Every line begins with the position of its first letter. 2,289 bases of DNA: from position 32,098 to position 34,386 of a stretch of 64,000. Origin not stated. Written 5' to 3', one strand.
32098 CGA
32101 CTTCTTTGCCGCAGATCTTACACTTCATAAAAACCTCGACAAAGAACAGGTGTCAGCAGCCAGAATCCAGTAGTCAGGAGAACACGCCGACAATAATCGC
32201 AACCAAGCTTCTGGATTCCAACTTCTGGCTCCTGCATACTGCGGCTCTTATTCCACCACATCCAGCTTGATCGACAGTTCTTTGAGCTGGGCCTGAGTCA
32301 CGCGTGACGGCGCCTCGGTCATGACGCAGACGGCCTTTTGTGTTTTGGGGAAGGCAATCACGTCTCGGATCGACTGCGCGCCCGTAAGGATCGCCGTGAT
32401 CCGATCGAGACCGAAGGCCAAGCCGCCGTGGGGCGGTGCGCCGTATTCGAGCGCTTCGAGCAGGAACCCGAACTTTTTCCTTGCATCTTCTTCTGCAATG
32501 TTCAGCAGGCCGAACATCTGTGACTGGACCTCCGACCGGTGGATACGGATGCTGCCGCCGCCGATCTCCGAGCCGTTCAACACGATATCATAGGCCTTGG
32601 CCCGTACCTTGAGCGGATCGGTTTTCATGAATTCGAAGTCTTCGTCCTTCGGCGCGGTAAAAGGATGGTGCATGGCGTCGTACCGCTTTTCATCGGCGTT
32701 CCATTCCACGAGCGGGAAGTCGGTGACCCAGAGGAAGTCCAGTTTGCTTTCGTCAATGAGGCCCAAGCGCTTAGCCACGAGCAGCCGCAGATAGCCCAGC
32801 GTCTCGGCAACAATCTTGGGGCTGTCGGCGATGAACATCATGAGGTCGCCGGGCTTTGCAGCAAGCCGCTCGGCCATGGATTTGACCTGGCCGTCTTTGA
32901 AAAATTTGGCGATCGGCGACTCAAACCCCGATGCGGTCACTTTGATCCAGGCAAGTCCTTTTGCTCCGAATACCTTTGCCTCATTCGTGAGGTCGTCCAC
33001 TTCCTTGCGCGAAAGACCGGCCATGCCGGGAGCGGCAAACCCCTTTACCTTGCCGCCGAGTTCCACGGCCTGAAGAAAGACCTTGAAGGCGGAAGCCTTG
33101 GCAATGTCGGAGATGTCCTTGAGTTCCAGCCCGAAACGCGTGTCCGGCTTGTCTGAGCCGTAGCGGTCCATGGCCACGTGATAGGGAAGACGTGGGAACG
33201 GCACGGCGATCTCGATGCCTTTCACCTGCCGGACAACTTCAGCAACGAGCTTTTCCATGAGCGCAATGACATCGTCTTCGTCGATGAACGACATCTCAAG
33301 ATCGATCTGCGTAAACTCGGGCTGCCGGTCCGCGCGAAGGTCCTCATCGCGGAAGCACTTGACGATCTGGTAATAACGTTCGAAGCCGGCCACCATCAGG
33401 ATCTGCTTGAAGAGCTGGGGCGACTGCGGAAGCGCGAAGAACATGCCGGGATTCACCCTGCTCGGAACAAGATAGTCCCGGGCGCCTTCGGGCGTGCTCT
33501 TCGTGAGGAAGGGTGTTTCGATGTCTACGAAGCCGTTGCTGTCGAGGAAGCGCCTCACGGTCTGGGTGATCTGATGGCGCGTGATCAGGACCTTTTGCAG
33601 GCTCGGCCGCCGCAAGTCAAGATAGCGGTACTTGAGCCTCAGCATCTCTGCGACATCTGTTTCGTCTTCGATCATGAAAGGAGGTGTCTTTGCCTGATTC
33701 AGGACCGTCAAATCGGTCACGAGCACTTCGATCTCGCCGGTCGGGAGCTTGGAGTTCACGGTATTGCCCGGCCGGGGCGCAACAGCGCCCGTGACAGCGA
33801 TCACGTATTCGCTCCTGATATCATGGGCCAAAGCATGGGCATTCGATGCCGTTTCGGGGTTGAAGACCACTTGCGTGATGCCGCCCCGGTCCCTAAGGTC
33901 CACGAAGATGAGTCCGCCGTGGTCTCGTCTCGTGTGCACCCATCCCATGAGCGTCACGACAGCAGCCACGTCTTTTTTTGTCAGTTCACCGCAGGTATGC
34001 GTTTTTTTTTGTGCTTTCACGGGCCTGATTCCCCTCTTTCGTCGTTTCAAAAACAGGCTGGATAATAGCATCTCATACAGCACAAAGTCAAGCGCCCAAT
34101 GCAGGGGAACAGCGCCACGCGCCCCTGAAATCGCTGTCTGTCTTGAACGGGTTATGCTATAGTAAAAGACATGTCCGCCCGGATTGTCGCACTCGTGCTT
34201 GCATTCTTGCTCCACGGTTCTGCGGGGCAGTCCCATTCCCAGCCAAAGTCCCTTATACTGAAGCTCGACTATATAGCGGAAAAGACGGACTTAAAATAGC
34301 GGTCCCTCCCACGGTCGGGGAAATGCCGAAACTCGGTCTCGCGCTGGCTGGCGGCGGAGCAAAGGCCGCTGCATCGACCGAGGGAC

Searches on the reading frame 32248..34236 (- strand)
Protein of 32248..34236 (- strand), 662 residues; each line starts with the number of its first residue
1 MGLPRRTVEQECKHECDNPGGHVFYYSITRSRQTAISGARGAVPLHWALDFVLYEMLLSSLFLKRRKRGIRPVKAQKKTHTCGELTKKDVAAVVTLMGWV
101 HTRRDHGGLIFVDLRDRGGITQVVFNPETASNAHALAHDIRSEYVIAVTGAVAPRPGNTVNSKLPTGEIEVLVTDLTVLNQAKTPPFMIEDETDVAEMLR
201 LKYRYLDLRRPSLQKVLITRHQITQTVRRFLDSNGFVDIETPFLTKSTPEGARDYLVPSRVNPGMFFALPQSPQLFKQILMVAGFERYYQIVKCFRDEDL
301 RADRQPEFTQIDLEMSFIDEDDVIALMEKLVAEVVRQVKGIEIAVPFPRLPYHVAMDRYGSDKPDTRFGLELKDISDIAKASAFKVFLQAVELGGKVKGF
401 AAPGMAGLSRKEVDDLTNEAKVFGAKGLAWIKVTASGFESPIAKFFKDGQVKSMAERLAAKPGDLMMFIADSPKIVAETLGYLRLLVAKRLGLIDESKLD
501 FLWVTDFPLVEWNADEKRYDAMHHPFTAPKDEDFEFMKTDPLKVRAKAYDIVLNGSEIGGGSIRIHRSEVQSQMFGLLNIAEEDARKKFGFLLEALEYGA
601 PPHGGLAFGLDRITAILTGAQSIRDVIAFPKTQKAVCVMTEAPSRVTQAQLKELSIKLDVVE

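Call 13: search_protein_families(library=pfam, proteins=[window:32248-34236:-], max_evalue=0.001)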
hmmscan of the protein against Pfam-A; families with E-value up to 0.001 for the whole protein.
window:32248-34236:- (662 aa): 3 families
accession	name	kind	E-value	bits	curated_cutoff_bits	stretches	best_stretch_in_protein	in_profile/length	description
PF00152.25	tRNA-synt_2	-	5.1e-127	423.6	25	1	197-633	2-308/308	tRNA synthetases class II (D, K and N)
PF02938.19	GAD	-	1.5e-26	92.9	23.4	1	387-480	1-95/95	GAD domain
PF01336.31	tRNA_anti-codon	-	3e-18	65.9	27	1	94-179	1-75/75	OB-fold nucleic acid binding domain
